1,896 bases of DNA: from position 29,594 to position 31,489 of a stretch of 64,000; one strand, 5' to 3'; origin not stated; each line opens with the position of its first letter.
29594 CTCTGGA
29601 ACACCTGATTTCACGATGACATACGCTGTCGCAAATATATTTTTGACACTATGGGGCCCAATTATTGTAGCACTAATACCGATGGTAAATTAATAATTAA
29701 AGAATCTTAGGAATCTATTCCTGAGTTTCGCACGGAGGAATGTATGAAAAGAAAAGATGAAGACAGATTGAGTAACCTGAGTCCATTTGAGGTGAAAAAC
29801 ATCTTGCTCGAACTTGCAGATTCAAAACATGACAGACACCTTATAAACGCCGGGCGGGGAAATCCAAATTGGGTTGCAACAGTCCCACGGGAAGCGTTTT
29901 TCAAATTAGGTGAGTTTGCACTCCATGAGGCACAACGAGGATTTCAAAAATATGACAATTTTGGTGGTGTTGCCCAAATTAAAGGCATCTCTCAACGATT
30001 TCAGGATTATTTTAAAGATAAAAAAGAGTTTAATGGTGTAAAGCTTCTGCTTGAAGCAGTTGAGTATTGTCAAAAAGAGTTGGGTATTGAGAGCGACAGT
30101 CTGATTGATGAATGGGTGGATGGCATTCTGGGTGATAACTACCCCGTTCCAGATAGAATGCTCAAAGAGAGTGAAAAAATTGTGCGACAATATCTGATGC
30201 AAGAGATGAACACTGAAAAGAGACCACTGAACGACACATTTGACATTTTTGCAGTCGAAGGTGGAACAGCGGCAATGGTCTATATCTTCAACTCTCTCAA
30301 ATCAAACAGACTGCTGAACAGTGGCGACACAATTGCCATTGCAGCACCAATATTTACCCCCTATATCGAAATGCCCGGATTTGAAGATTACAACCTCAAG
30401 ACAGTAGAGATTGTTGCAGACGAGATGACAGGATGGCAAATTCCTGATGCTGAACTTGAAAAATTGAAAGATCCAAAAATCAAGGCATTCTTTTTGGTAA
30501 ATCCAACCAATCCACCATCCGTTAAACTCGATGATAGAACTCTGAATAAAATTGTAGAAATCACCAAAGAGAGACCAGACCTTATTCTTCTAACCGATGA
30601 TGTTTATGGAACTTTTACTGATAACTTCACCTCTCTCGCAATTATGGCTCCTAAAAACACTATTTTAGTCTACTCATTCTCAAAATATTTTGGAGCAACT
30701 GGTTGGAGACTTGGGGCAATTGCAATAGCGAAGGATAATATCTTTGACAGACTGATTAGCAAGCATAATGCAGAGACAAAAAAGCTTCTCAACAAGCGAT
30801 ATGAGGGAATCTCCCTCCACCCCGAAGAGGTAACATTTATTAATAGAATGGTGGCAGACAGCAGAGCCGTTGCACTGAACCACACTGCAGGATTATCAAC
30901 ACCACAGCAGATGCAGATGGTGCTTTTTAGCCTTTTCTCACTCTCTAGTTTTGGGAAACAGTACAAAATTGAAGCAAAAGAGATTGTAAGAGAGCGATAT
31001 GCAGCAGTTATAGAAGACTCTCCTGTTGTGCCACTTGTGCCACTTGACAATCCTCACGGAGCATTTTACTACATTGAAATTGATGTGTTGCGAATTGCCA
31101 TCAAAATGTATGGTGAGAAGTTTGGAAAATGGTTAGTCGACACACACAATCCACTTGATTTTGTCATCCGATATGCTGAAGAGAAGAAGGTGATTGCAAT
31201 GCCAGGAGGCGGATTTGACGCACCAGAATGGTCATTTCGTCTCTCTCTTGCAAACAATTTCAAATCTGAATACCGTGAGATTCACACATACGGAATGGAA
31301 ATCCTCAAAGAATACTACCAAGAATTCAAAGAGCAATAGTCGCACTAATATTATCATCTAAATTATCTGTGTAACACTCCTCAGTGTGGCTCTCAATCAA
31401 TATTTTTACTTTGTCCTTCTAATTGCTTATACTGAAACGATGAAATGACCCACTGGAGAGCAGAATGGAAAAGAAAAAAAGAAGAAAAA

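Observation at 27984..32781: Complete aspartate:alanine antiporter + aspartate 4-decarboxylase pair with an adjacent DAACS symporter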

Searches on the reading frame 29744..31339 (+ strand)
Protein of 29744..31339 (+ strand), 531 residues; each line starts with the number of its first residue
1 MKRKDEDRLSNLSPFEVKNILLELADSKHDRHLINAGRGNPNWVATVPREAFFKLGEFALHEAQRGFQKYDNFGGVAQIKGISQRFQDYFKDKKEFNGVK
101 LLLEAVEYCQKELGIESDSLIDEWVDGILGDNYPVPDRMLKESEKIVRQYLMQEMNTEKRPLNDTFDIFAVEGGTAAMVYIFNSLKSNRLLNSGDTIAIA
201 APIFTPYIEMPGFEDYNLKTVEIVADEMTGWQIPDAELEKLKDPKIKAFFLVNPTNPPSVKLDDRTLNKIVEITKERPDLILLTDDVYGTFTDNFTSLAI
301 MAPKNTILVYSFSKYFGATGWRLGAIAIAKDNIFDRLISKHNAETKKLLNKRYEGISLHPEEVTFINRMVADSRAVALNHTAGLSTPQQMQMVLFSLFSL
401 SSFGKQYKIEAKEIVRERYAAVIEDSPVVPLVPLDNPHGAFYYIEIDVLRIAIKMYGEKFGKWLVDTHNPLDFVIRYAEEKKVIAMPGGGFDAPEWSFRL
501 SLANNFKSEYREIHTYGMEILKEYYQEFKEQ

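Call 3: search_protein_families(library=pfam, proteins=[window:29744-31339:+])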
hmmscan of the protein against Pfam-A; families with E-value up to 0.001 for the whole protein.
window:29744-31339:+ (531 aa): 1 family
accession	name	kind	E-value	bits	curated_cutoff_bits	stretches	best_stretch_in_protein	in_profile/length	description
PF00155.27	Aminotran_1_2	-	3.8e-23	82.7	19.7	1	173-508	74-352/361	Aminotransferase class I and II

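Call 4: search_protein_families(library=ncbifam, proteins=[window:29744-31339:+])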
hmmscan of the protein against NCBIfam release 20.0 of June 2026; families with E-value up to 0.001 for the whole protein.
window:29744-31339:+ (531 aa): 57 families (the best 25 are shown)
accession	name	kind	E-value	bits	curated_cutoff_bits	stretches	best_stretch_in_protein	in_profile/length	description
NF006755.0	PRK09275.1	equivalog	5.5e-222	737.8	321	1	4-530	3-526/530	bifunctional aspartate transaminase/aspartate 4-decarboxylase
TIGR03801.1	asp_4_decarbox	equivalog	2e-209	696.3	435.1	1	12-528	1-521/521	aspartate 4-decarboxylase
NF004975.0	PRK06348.1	equivalog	2.9e-26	92.4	549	1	166-333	90-252/384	pyridoxal phosphate-dependent aminotransferase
NF041364.1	GntC_guanitoxin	equivalog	1.1e-25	90.3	415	1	187-336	77-228/356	guanitoxin biosynthesis PLP-dependent (S)-gamma-hydroxy-L-arginine cyclodehydratase GntC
NF005744.0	PRK07568.1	subfamily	6.6e-24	84.4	389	1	146-338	75-259/398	pyridoxal phosphate-dependent aminotransferase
NF041091.1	asp_aminotase_Arch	equivalog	1.7e-22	79.8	550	1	148-343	70-259/376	aspartate aminotransferase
TIGR01265.1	tyr_nico_aTase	subfamily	6.3e-21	74.8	292.45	1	143-331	78-258/403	tyrosine/nicotianamine family aminotransferase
NF006230.0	PRK08363.1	equivalog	3.6e-20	72.1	534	1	168-330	96-253/398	alanine aminotransferase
NF004870.0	PRK06225.1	equivalog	4.1e-19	68.6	351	1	162-337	81-247/380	pyridoxal phosphate-dependent aminotransferase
NF005816.0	PRK07682.1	equivalog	1.8e-18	66.3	620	1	147-339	75-259/390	aminotransferase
NF006229.0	PRK08361.1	equivalog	3e-18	66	624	1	180-341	103-263/391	aspartate aminotransferase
NF005588.0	PRK07309.1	equivalog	8.9e-18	64.3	576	1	189-342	110-264/391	pyridoxal phosphate-dependent aminotransferase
TIGR01264.1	tyr_amTase_E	equivalog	3.3e-16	59.1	474.25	1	166-330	98-258/403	tyrosine transaminase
NF005593.0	PRK07324.1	equivalog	1.4e-15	57.2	476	1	183-338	93-245/373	aminotransferase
NF005817.0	PRK07683.1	equivalog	1e-14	54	575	1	147-342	74-260/387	aminotransferase A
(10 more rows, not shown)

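Call 5: search_solved_structures(query=window:29744-31339:+, show_alignments=2, max_evalue=1e-10)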
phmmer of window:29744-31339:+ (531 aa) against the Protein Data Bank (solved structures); distinct sequences matched with E-value up to 1e-10: 11.
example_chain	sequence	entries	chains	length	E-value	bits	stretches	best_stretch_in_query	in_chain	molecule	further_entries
2zy2_A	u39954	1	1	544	2.7e-162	544.2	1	4-529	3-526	L-aspartate 4-carboxylyase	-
3fdd_A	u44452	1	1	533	5.3e-159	533.3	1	4-530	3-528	L-aspartate-beta-decarboxylase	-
2zy5_A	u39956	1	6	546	4.6e-158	530.2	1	4-529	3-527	L-aspartate beta-decarboxylase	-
2zy3_A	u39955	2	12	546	8.7e-158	529.3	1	4-529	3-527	L-aspartate beta-decarboxylase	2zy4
3f6t_A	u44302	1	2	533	2.8e-128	432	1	3-530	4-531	Aspartate aminotransferase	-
1xi9_A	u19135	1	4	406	1.2e-12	50.5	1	175-327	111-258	putative transaminase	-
1o4s_A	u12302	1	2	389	1.3e-12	50.4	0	179-351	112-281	Aspartate aminotransferase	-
8wkj_A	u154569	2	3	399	3.5e-12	48.9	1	189-327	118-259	Aminotransferase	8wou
1dju_A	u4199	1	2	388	2.6e-11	46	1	188-338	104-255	AROMATIC AMINOTRANSFERASE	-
1gd9_A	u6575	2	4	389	2.7e-11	46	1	188-338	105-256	ASPARTATE AMINOTRANSFERASE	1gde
4my5_A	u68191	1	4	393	2.9e-11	45.9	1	188-341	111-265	Putative amino acid aminotransferase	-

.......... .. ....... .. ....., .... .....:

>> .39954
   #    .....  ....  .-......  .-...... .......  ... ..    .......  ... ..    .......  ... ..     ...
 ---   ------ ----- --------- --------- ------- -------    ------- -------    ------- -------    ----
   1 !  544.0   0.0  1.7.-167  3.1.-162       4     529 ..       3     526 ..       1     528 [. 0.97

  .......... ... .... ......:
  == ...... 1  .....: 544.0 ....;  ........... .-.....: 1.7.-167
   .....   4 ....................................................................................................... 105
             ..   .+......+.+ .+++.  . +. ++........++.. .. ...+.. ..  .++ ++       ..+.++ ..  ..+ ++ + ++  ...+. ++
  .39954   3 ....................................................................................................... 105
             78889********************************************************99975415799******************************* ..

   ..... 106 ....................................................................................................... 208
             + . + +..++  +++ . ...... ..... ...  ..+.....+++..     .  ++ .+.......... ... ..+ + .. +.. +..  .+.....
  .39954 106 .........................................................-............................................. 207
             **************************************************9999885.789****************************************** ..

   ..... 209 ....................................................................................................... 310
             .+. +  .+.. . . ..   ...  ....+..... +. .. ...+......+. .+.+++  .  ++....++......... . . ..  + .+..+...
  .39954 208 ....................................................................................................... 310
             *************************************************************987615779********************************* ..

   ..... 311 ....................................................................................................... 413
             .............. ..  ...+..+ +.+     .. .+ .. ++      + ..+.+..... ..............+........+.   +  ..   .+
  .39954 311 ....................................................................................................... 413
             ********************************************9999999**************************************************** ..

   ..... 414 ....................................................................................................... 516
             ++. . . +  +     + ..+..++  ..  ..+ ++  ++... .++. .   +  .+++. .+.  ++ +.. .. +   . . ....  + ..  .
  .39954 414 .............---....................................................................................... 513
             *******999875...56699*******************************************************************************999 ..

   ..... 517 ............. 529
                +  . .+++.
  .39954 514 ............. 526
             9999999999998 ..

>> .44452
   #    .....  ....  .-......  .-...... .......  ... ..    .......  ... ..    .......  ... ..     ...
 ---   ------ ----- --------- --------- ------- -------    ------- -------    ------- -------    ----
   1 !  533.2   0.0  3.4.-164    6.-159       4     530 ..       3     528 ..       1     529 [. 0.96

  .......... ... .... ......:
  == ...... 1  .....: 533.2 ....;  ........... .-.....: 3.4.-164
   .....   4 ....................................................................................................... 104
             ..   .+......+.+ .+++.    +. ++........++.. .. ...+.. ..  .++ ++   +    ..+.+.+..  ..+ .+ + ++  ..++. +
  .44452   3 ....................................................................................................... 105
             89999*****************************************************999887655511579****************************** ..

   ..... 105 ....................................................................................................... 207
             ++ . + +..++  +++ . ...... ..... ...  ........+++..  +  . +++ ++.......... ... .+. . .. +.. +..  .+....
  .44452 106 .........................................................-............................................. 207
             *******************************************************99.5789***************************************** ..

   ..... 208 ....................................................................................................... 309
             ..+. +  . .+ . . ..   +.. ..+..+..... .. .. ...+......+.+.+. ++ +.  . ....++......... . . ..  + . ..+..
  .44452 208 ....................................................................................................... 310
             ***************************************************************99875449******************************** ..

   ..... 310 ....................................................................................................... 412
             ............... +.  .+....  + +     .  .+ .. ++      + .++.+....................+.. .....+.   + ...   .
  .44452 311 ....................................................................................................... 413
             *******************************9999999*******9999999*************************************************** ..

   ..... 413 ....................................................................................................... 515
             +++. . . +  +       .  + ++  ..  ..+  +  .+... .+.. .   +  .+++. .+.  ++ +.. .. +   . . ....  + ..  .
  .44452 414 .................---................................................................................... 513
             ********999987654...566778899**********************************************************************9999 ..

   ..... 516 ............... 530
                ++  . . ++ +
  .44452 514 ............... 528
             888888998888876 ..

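Call 8: find_encoding_contigs(protein=window:29744-31339:+, flank=10000, max_places=6)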
Protein window:29744-31339:+ (531 aa): no gene with exactly this product is on record in the collection.

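Call 13: find_homologous_proteins(query=window:29744-31339:+, max_evalue=1e-50)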
Query window:29744-31339:+ (531 aa): 8000 proteins with E <= 1e-50 among 8000 candidates; the best 120 are listed.
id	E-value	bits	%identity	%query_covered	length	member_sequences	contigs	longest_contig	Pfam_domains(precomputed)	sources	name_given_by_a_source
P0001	0.0e+0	1208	100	100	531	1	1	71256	PF00155.28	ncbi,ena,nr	ncbi:bifunctional aspartate transaminase/aspartate 4-decarboxylase [bacterium]|nr:bifunctional aspar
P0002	0.0e+0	1081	89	100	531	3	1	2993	PF00155.28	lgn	-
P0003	4.5e-222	756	63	100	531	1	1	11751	PF00155.28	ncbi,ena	-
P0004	6.7e-221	752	62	99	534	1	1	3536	PF00155.28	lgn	-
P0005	7.5e-221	752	63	100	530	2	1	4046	PF00155.28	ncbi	-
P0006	9.6e-221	752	63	100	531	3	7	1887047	PF00155.28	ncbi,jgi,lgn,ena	-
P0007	4.8e-220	750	63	100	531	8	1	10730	PF00155.28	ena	-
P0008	2.0e-219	748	63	100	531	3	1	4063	PF00155.28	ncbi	-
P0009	4.7e-219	746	62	100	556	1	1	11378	PF00155.28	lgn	-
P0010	6.9e-215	733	62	100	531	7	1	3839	PF00155.28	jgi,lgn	-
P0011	8.4e-215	732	62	100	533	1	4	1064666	PF00155.28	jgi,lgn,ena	-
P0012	9.0e-215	732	61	100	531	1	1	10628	PF00155.28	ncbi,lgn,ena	-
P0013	1.5e-214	732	62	100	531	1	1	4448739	PF00155.28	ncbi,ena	-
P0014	1.1e-213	729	61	100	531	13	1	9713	PF00155.28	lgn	-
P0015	2.9e-213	727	63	100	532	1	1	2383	PF00155.28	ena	-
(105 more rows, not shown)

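Call 16: find_related_loci(query=A1, collection=genome_contigs, flank=10000)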
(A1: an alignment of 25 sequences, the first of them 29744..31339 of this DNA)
Query A1 (531 aa) in genome_contigs; peptide patterns used: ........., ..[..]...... (x = any residue, [..] = any of these).
599 stretches matched a pattern (row limit reached: there are more); 596 encode a relative of the query (tblastn E <= 1e-3); the best 80 are kept; 80 distinct loci.
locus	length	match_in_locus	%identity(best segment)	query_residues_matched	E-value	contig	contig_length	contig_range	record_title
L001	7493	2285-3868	63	1-528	0e+0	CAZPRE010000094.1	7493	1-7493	MAG TPA_asm: uncultured Sulfurimonas sp. isolate SRP191223_co2_297 genome assembly, contig: NODE_9996_length_7493_cov_5.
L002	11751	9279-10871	63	1-531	0e+0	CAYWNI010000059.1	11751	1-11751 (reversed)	MAG TPA_asm: uncultured Lentimicrobiaceae bacterium isolate binchicken_co47_196 genome assembly, contig: NODE_4076_lengt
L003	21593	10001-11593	62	1-531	0e+0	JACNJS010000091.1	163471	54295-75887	MAG: Bacteroidetes bacterium isolate NIOZ-UU40 NIOZ-UU_NODE_40_length_163471_cov_12.2878, whole genome shotgun sequence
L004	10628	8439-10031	61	1-531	0e+0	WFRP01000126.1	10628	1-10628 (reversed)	MAG: Proteobacteria bacterium isolate S015_14 k151_248602, whole genome shotgun sequence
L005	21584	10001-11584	59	1-528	0e+0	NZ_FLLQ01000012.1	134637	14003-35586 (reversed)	Vibrio mediterranei isolate 50, whole genome shotgun sequence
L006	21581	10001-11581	61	1-528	0e+0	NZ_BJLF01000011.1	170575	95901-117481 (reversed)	Vibrio inusitatus NBRC 102082 sequence11, whole genome shotgun sequence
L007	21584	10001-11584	59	1-528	0e+0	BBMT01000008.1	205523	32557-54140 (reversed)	Vibrio maritimus DNA, contig: contig00008, strain: JCM 19240, whole genome shotgun sequence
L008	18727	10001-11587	57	1-528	0e+0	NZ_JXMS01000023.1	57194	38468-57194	Halodesulfovibrio spirochaetisodalis strain JC271 contig23, whole genome shotgun sequence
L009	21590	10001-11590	50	1-529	8e-179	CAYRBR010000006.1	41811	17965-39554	MAG TPA_asm: uncultured Caldisericota bacterium isolate binchicken_co42_481 genome assembly, contig: NODE_749_length_418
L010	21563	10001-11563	52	5-528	3e-174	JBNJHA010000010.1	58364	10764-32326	MAG: Thermodesulfobacteriota bacterium isolate Y22_30dBSd2.bin.36 NODE_136_length_58364_cov_19.181292, whole genome shot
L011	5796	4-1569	52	6-530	9e-177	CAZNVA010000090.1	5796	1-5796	MAG TPA_asm: uncultured Thermotogae bacterium isolate ERP127260_co1_46 genome assembly, contig: NODE_6483_length_5796_co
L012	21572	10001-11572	52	5-531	1e-173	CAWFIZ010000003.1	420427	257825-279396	MAG: uncultured delta proteobacterium isolate MFD04716.bin.1.277 genome assembly, contig: contig_15042, whole genome sho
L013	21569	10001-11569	51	6-531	8e-174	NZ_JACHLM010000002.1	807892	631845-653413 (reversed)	Brevundimonas bullata strain S00223 Ga0436333_02, whole genome shotgun sequence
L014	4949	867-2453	52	1-531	1e-177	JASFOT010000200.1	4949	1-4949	MAG: Gammaproteobacteria bacterium isolate D0819M12metaG_Bin_189 D0819M12metaG_FD_scaffold_3679_c1, whole genome shotgun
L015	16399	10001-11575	50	1-528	3e-171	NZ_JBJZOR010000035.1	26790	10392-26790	Acinetobacter sp. TY2 NODE_35_length_26790_cov_147.623217, whole genome shotgun sequence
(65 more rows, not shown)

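Call 45: find_encoding_contigs(protein=P0002, flank=10000, max_places=3)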
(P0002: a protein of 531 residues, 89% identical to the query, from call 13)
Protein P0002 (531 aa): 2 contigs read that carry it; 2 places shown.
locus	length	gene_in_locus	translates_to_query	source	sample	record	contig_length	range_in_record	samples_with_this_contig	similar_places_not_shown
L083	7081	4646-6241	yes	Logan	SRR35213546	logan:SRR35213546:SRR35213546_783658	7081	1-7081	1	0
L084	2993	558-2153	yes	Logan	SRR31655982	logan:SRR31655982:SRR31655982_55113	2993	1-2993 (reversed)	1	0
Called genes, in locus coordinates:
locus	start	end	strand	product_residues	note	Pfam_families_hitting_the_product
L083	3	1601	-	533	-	?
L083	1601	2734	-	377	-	PF25917:BSH_RND, PF25885:HH_EMRA (weak), PF25876:HH_MFP_RND, PF25944:Beta-barrel_RND, PF25967:RND-MFP_C, PF25989:YknX_C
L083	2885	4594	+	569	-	PF06826:Asp-Al_Ex, PF02080:TrkA_C, PF06826:Asp-Al_Ex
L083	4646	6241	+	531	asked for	PF00155:Aminotran_1_2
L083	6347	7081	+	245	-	?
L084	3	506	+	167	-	?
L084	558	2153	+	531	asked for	PF00155:Aminotran_1_2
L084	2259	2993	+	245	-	?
